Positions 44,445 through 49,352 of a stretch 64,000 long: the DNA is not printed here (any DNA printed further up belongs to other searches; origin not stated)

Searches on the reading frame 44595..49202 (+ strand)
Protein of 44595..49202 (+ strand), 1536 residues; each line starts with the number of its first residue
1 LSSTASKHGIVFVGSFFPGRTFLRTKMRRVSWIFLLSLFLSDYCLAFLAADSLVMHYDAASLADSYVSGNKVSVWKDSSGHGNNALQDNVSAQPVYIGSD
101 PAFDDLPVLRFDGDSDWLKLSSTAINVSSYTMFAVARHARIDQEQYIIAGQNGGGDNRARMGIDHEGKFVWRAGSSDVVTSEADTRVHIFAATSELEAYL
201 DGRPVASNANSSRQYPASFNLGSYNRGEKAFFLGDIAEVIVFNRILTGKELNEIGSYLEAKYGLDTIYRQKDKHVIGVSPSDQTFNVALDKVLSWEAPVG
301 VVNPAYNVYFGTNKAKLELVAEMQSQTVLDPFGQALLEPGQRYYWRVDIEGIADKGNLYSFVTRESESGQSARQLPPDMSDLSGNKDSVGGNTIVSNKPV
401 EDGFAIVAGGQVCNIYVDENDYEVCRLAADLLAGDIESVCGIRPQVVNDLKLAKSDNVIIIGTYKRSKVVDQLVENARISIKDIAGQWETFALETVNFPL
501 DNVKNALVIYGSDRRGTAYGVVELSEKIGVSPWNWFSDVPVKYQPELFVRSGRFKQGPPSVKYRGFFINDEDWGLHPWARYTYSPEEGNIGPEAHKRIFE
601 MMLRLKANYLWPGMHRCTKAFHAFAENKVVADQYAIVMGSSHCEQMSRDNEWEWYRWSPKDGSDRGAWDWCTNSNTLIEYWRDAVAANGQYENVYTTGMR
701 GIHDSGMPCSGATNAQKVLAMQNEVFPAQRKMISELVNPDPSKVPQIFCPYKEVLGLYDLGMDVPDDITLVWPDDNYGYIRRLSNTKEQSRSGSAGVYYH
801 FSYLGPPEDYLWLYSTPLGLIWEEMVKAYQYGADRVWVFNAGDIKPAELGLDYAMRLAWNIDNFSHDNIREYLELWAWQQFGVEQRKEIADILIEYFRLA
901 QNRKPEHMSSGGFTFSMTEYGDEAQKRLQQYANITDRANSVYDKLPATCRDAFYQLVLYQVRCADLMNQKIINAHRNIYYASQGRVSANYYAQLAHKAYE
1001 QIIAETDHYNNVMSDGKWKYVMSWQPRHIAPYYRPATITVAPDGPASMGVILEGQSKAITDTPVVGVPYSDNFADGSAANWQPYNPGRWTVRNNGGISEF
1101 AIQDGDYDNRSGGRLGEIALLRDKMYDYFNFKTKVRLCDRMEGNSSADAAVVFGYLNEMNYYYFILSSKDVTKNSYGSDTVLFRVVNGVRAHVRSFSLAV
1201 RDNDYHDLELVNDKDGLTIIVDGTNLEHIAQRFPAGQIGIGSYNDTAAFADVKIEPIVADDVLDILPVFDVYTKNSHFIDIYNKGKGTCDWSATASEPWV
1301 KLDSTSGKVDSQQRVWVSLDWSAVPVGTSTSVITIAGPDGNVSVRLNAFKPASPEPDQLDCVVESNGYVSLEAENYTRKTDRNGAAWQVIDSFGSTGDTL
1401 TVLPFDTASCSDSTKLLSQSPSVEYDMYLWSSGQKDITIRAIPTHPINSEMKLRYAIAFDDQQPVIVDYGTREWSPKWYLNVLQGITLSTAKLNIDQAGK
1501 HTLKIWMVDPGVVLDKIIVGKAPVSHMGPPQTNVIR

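Call 4: search_protein_families(library=pfam, proteins=[window:44595-49202:+], max_evalue=0.1)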
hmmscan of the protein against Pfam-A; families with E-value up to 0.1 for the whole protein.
window:44595-49202:+ (1536 aa): 4 families
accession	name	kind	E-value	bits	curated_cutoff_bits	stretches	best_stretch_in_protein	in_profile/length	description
PF15979.11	Glyco_hydro_115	-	8.3e-125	417.1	27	1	556-907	1-335/335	Glycosyl hydrolase family 115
PF17829.7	GH115_C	-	8e-44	149.9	24.1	1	1363-1530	3-171/172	Glycosyl hydrolase family 115 C-terminal domain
PF13385.13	Laminin_G_3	-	1.7e-09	38.4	27.6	1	112-251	1-150/151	Concanavalin A-like lectin/glucanases superfamily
PF25788.1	Ig_Rha78A_N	-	0.0084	16.8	27.4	0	293-351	22-85/105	Rha78A-like, N-terminal immunoglobulin domain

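Call 15: search_protein_families(library=ncbifam, proteins=[window:44595-49202:+], max_evalue=0.01)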
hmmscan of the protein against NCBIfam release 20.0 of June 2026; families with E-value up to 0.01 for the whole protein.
window:44595-49202:+ (1536 aa): 0 families
